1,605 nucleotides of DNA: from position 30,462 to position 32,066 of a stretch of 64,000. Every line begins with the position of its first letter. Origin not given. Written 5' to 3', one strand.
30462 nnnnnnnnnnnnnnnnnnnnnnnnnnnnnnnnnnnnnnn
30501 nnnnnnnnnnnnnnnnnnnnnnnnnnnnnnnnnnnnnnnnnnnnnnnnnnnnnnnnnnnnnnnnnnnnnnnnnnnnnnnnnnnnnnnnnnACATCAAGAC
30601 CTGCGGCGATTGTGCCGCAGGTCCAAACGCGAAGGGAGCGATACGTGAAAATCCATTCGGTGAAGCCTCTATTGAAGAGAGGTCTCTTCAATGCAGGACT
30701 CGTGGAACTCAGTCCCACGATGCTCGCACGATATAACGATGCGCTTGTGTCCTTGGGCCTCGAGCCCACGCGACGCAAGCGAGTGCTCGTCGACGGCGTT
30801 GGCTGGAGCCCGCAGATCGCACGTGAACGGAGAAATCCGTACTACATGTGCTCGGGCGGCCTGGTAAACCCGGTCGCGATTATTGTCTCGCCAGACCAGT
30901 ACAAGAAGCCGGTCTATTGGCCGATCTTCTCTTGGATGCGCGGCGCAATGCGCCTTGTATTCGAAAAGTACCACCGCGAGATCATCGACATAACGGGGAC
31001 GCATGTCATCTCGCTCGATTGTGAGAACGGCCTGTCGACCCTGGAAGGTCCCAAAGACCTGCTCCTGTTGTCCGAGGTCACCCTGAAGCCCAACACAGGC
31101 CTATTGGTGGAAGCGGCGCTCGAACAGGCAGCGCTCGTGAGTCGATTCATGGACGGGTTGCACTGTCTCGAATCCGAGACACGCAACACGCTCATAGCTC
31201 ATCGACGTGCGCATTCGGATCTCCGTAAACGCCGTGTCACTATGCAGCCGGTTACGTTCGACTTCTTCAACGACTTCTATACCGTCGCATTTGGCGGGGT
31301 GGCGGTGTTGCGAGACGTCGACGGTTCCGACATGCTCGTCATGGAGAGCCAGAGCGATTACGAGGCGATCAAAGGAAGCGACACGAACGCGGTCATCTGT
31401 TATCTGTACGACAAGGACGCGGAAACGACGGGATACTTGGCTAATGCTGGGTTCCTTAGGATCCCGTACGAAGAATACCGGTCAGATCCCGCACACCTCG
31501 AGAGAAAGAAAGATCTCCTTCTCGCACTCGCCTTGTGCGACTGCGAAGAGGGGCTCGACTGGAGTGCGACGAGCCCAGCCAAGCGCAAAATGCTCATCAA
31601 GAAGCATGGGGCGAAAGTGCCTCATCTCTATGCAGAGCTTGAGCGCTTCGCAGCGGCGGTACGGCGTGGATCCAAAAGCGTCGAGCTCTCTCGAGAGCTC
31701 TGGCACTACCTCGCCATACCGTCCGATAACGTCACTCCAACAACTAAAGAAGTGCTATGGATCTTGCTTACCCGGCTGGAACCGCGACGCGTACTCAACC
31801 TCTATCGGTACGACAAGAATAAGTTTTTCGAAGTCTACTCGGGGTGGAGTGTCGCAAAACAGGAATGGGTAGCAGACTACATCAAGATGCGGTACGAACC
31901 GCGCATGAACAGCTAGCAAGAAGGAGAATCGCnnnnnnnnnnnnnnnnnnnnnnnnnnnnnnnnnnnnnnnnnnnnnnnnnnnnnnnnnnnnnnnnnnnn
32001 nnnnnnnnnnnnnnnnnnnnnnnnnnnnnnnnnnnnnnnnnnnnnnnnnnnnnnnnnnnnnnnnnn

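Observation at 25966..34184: Six-gene, tightly coupled operon of unknown function: coiled-coil protein, hypothetical, classic AAA+ ATPase, hypothetical, two membrane proteins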

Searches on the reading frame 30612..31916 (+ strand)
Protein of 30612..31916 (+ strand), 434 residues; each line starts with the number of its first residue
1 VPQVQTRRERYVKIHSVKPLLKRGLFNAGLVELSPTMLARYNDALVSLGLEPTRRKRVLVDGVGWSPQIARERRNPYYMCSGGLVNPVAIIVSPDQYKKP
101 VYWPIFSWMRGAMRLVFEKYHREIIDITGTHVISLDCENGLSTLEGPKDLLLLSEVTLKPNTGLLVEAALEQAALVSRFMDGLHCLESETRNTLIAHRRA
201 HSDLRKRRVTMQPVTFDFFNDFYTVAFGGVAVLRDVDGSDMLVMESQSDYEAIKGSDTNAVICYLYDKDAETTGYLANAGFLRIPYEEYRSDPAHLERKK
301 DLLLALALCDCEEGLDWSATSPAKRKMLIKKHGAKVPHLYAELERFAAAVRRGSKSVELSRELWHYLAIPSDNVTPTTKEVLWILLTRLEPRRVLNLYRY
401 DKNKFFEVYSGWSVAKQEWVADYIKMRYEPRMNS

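Call 3: search_protein_families(library=pfam, proteins=[window:30612-31916:+], max_evalue=1)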
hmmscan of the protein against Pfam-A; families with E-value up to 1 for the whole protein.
window:30612-31916:+ (434 aa): 1 family
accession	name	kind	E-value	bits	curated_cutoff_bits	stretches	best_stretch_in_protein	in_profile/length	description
PF20343.3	DUF6638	-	1.4e-26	93.8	27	1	34-429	10-398/439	Family of unknown function (DUF6638)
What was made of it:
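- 30645..31916 (+): g4: 423-aa DUF6638 protein (the ORF is open from GTG 30612). PF20343 at 93.8 bits against a cutoff of 27: call 3.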

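Call 4: search_protein_families(library=padloc, proteins=[window:30612-31916:+], max_evalue=1)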
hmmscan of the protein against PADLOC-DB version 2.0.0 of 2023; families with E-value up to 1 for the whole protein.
window:30612-31916:+ (434 aa): 0 families

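Call 5: search_protein_families(library=ncbifam, proteins=[window:30612-31916:+], max_evalue=1)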
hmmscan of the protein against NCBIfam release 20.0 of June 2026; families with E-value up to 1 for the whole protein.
window:30612-31916:+ (434 aa): 1 family
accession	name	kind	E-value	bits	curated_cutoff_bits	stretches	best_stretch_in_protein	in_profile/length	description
NF011743.0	PRK15196.1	equivalog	0.028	13.3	354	1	163-224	287-347/350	type III secretion system effector PipB2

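Call 9: find_homologous_proteins(query=window:30612-31916:+)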
Query window:30612-31916:+ (434 aa): 27 proteins with E <= 0.001 among 8000 candidates.
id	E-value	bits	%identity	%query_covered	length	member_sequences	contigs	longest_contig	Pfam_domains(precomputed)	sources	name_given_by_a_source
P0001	5.5e-273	923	95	97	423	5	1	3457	PF20343.3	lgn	-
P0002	1.6e-169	582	60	96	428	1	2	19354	PF20343.3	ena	-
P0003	3.9e-162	558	58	96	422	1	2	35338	PF20343.3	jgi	jgi:hypothetical protein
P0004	1.4e-160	553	59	95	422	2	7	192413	PF20343.3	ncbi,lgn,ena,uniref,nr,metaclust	ncbi:hypothetical protein A2765_04110 [Candidatus Kaiserbacteria bacterium RIFCSPHIGHO2_01_FULL_56_2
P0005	6.8e-153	528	58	95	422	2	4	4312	PF20343.3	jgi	jgi:hypothetical protein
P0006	5.5e-145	501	55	92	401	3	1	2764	PF20343.3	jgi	-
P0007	8.2e-145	501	54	97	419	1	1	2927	PF20343.3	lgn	-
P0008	1.5e-143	497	50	97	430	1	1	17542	PF20343.3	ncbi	-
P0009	4.0e-143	495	53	97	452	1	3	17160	PF20343.3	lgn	-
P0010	4.4e-143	495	52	95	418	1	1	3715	PF20343.3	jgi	jgi:hypothetical protein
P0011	1.6e-142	493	51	97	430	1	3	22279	PF20343.3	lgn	-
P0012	6.5e-137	475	53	95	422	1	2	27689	PF20343.3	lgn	-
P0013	2.3e-135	470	52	96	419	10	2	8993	PF20343.3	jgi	jgi:hypothetical protein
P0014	6.2e-135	468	51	95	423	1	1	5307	PF20343.3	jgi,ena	jgi:hypothetical protein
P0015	8.9e-132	458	51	95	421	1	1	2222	PF20343.3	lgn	-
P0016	1.2e-131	457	49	95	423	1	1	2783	PF20343.3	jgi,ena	-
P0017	3.5e-130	453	50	95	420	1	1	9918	PF20343.3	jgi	jgi:hypothetical protein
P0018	7.9e-130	452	50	94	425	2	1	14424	PF20343.3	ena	-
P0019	1.3e-129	451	50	95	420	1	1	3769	PF20343.3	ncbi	-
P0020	2.2e-129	450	51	95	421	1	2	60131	PF20343.3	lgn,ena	-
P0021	2.1e-128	447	50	95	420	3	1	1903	PF20343.3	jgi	jgi:hypothetical protein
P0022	2.1e-122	427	49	94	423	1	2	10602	PF20343.3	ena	-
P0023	3.2e-119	417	46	98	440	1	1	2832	PF20343.3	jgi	jgi:hypothetical protein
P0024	5.7e-115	403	47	96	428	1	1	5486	PF20343.3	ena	-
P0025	2.2e-99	351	49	75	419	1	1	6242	PF20343.3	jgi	jgi:hypothetical protein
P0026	2.0e-59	220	34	90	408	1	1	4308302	PF20343.3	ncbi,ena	-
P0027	6.4e-41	159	29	95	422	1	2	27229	PF20343.3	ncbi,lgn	-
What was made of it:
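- On DUF6638 (PF20343) (for g4): All 27 database homologues also carry PF20343 (calls 3, 9).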

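Call 10: find_encoding_contigs(protein=P0026, flank=10000, max_places=3)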
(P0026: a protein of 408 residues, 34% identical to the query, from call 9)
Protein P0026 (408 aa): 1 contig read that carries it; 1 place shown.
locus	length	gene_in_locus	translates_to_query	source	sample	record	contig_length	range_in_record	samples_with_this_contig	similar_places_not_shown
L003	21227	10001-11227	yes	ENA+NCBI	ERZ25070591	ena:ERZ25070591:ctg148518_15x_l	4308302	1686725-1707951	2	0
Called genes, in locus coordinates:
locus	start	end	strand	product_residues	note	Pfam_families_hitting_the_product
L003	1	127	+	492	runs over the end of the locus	PF18998:Flg_new_2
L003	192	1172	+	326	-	PF00480:ROK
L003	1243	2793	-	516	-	PF00082:Peptidase_S8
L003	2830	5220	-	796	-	PF13432:TPR_16 (faint), PF17874:TPR_MalT (faint), PF00515:TPR_1 (faint), PF07719:TPR_2 (faint), PF13181:TPR_8 (faint), PF13424:TPR_12 (faint), PF25199:nSTAND_NTPase5 (faint), PF14938:SNAP (weak)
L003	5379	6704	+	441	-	-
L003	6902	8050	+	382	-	-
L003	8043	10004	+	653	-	PF00004:AAA (weak)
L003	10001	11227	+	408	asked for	PF20343:DUF6638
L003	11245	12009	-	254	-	PF13527:Acetyltransf_9 (weak), PF00583:Acetyltransf_1, PF13508:Acetyltransf_7, PF12746:GNAT_acetyltran (weak), PF08445:FR47 (weak)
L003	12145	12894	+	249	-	PF21350:Cas6_I-A, PF01881:Cas_Cas6_C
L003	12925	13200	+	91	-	-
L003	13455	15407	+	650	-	PF09484:Cas_TM1802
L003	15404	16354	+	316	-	PF05107:Cas_Cas7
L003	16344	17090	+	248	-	PF09704:Cas_Cas5d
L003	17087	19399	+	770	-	PF18019:Cas3_HD (weak), PF00270:DEAD, PF04851:ResIII, PF00271:Helicase_C, PF22590:Cas3-like_C_2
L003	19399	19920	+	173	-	PF01930:Cas_Cas4, PF12705:PDDEXK_1 (weak)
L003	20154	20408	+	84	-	-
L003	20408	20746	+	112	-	PF02452:PemK_toxin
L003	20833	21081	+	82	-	PF15937:PrlF_antitoxin, PF04014:MazE_antitoxin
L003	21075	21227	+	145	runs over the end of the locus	PF01850:PIN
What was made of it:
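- On Known anti-phage defence systems (PADLOC v2): True in Trueperaceae (call 10).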

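Call 11: find_encoding_contigs(protein=P0027, flank=10000, max_places=3)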
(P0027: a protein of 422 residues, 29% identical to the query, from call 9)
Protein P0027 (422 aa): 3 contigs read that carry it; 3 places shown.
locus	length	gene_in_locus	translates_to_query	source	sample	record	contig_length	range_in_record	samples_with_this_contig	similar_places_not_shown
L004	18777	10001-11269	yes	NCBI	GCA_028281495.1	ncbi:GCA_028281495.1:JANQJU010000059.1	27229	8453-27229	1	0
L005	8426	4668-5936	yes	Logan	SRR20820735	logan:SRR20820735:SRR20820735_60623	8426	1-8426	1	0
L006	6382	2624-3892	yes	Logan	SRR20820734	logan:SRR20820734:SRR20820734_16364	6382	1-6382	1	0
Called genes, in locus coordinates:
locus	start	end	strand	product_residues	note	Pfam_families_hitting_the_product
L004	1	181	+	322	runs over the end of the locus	PF04392:ABC_sub_bind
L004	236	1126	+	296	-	-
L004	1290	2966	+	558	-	PF00672:HAMP, PF00211:Guanylate_cyc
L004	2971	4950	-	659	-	PF00072:Response_reg, PF00158:Sigma54_activat, PF14532:Sigma54_activ_2, PF07728:AAA_5 (weak), PF25601:AAA_lid_14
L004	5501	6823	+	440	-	-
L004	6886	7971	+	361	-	-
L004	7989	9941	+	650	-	-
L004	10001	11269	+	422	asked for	PF20343:DUF6638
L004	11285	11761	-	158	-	PF12680:SnoaL_2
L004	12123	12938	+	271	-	PF00903:Glyoxalase, PF12681:Glyoxalase_2 (faint), PF18029:Glyoxalase_6 (faint), PF00903:Glyoxalase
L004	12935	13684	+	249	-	PF12697:Abhydrolase_6 (weak), PF07819:PGAP1 (weak)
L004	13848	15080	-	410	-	PF00465:Fe-ADH, PF13685:Fe-ADH_2, PF25137:ADH_Fe_C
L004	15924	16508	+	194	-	-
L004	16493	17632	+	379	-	PF00589:Phage_integrase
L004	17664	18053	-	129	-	-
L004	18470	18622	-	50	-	-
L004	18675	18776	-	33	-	?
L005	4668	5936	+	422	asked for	PF20343:DUF6638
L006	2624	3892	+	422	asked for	PF20343:DUF6638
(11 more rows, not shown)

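Call 12: find_encoding_contigs(protein=P0004, flank=10000, max_places=3)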
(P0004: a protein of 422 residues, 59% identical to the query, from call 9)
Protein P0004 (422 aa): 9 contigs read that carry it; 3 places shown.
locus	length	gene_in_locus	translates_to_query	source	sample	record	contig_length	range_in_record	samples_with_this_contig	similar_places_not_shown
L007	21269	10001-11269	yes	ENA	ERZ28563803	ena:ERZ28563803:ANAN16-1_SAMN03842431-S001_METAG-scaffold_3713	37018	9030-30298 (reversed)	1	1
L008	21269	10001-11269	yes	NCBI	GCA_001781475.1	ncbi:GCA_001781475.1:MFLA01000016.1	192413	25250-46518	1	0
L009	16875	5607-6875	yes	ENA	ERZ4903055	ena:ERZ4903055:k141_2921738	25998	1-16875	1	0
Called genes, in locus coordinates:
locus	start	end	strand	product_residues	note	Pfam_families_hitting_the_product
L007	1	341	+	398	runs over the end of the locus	PF08495:FIST, PF10442:FIST_C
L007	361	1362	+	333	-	PF00512:HisKA, PF02518:HATPase_c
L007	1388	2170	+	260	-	PF00072:Response_reg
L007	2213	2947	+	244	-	PF00005:ABC_tran, PF13304:AAA_21 (faint)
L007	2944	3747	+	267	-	PF01061:ABC2_membrane, PF12698:ABC2_membrane_3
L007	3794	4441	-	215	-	-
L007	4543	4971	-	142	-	-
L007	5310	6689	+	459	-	-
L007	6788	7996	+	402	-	-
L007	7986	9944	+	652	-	PF00004:AAA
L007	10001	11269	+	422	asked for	PF20343:DUF6638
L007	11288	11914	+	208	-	-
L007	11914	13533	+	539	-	-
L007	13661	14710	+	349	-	PF01808:AICARFT_IMPCHas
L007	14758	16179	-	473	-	PF18127:NAMPT_N, PF04095:NAPRTase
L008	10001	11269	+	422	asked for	PF20343:DUF6638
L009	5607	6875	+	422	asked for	PF20343:DUF6638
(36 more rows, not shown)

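Call 14: find_related_loci(query=A1, collection=genome_contigs, flank=10000)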
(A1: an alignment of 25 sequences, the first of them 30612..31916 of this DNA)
Query A1 (434 aa) in genome_contigs; peptide patterns used: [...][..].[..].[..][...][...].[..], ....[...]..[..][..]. (x = any residue, [..] = any of these).
599 stretches matched a pattern (row limit reached: there are more); 466 encode a relative of the query (tblastn E <= 1e-3); the best 80 are kept; 80 distinct loci.
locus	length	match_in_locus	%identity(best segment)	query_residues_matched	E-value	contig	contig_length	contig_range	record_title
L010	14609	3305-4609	50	6-434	2e-149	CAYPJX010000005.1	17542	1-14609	MAG TPA_asm: uncultured Candidatus Saccharibacteria bacterium isolate SRP286056_co2_22 genome assembly, contig: NODE_496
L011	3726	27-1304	55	11-434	2e-144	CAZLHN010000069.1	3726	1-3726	MAG TPA_asm: uncultured Candidatus Saccharibacteria bacterium isolate binchicken_co54_336 genome assembly, contig: NODE_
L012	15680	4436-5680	48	20-432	5e-131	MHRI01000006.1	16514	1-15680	MAG: Candidatus Taylorbacteria bacterium RIFCSPHIGHO2_01_FULL_51_15 rifcsphigho2_01_scaffold_13128, whole genome shotgun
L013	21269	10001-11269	45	4-432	3e-115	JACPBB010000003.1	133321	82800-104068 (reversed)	MAG: Parcubacteria group bacterium isolate NC_groundwater_246_Ag_S-0.2um_42_13 S5_GD2017_2_S2_scaffold_56, whole genome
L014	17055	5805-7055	36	20-434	9e-78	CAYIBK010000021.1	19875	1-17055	MAG TPA_asm: uncultured Gammaproteobacteria bacterium isolate ERP119705_co19_912 genome assembly, contig: NODE_2218_leng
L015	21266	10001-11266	34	13-432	8e-77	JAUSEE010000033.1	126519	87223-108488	MAG: Candidatus Buchananbacteria bacterium isolate E14_maxbin.167 E14_k141_354196, whole genome shotgun sequence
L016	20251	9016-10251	35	20-430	7e-75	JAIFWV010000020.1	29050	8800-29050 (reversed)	MAG: Candidatus Doudnabacteria bacterium isolate viral-cat_48_13 PAFVLPS_2018_scaffold_17814, whole genome shotgun seque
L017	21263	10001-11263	34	13-433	1e-74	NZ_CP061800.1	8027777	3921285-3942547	Desulfonema magnum strain 4be13 chromosome, complete genome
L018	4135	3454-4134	51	8-235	8e-75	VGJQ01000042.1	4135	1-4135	MAG: Candidatus Kaiserbacteria bacterium isolate M_DeepCast_65m_m1_095 M_DeepCast_65m_m1_095_Ga0194120_10038085, whole g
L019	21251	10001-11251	34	17-428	2e-71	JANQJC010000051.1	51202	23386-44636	MAG: Flavobacteriales bacterium isolate PL25a_bin.101 k99_1673089, whole genome shotgun sequence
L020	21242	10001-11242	37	17-433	2e-71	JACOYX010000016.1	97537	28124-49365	MAG: Candidatus Sungiibacteriota bacterium isolate NC_groundwater_190_Ag_S-0.1um_45_12 S4_GD2017_2_S1_scaffold_406, whol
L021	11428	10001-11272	34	8-434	1e-70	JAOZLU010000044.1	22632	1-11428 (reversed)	MAG: Desulfobacterales bacterium isolate GMC2_bin_2_sub GMC2_291_length_22632_cov_48.744386, whole genome shotgun sequen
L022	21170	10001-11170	36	34-426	3e-70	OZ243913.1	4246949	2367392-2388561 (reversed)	MAG: Trueperaceae bacterium isolate 1ed44a18-ba2a-4a2b-b3cd-a7a6eb2b6f6b genome assembly, chromosome: 1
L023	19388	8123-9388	34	13-432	5e-67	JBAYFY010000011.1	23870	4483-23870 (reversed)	MAG: Candidatus Buchananbacteria bacterium isolate SO_2016_GW1_112 scaffold03706_OW334_2016, whole genome shotgun sequen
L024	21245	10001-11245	35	18-433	1e-65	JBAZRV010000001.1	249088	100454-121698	MAG: Patescibacteria group bacterium isolate SO_2017_GW1_156 NODE_383_length_249088_cov_3.417367_OW334_2017, whole genom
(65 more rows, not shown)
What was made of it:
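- At least 466 species genomes encode a g4 relative (call 14).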

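Call 32: predict_structure(alignment_id=A1)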
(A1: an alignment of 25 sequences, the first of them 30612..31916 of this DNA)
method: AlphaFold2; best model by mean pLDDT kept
length: 434 residues; sequences in the alignment: 25
mean_pLDDT: 88.8   pTM: 0.86
mean pLDDT of the five models: 88.8, 88.2, 88.1, 86.5, 85.2
residues with pLDDT >= 90: 290; 70-90: 120; 50-70: 13; < 50: 11
segments of 3 or more residues with pLDDT < 50: 1-9
pLDDT, mean of each block of 10 residues (from residue 1): 39 68 83 94 92 93 93 90 86 92 91 94 92 83 87 90 87 92 90 92 85 88 94 94 95 86 91 94 94 93 94 88 93 94 93 82 95 93 96 93 91 92 88 54
secondary structure, 60 per line:
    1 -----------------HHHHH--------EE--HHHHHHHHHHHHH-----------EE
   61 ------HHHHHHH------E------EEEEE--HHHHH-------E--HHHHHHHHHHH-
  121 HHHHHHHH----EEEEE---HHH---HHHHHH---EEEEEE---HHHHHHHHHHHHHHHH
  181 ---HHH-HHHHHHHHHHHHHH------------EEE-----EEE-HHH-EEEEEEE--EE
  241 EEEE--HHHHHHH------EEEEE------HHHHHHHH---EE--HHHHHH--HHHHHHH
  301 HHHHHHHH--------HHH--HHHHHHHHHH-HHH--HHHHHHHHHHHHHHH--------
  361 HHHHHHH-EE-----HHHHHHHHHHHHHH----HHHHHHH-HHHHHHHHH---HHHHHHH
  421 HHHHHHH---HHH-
elements in order: H18-22 H35-47 H67-73 E87-91 H94-98 H109-119 H121-128 E133-137 H147-152 E156-161 H165-180 H188-201 E214-216 E222-224 E230-236 E239-244 H247-253 E260-264 H271-278 H286-291 H294-308 H322-331 H338-352 H361-367 H376-389 H394-400 H402-410 H414-427
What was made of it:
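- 30645..31916 (+): AlphaFold pLDDT 88.8, pTM 0.86: call 32.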

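Call 34: search_solved_structures(query=A1, max_evalue=10)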
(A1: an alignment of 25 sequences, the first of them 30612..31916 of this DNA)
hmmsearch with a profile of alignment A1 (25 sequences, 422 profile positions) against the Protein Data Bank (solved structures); distinct sequences matched with E-value up to 10: 8.
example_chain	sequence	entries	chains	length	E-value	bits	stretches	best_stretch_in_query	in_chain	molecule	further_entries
4kqt_A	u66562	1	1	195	0.32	12.9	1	275-364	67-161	Putative outer membrane chaperone (OmpH-like)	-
6wel_A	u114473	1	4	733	0.41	12.5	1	122-194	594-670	Cyclic nucleotide-gated cation channel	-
6wej_A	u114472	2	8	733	0.41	12.5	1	122-194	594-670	Cyclic nucleotide-gated cation channel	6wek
7n15_A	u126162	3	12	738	0.41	12.5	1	122-194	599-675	Cyclic nucleotide-gated cation channel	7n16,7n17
5h3o_A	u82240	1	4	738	0.41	12.5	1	122-194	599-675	Cyclic nucleotide-gated cation channel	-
5vyo_A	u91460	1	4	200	0.95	11.3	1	370-414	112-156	Thiol:disulfide interchange protein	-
4k2d_A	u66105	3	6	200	0.95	11.3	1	370-414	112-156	Thiol:disulfide interchange protein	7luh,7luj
2k9m_A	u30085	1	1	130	1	11.2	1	295-374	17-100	RNA polymerase sigma factor RpoN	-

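Call 52: search_protein_families(library=pfam, alignment_id=A7, max_evalue=0.001)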
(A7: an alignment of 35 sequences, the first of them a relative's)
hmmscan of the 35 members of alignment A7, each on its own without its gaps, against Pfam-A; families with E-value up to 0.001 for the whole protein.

A. member 1, L033:6271-6696:+ (142 aa): 0 families

B. families by the number of members that match (of 35 scanned): 14 families
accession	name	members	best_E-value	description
PF05635.17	23S_rRNA_IVP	7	3.6e-33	23S rRNA-intervening sequence protein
PF00293.34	NUDIX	6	7.9e-14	NUDIX domain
PF22296.2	bAvd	4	2.4e-11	bAvd-like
PF01797.21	Y1_Tnp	2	3.4e-30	Transposase IS200 like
PF13365.12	Trypsin_2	2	2.7e-15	Trypsin-like peptidase domain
PF18962.6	Por_Secre_tail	2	1.6e-13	Secretion system C-terminal sorting domain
PF03160.20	Calx-beta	2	2.3e-08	Calx-beta domain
PF00089.32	Trypsin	2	6.8e-05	Trypsin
PF00144.29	Beta-lactamase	1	2.4e-44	Beta-lactamase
PF12867.12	DinB_2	1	1.7e-12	DinB superfamily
PF05163.17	DinB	1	1.2e-11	DinB family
PF20343.3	DUF6638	1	5.7e-08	Family of unknown function (DUF6638)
PF12158.14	DUF3592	1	9.9e-06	Domain of unknown function (DUF3592)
PF21471.3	Reelin_subrepeat-B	1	0.00025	Reelin subrepeat B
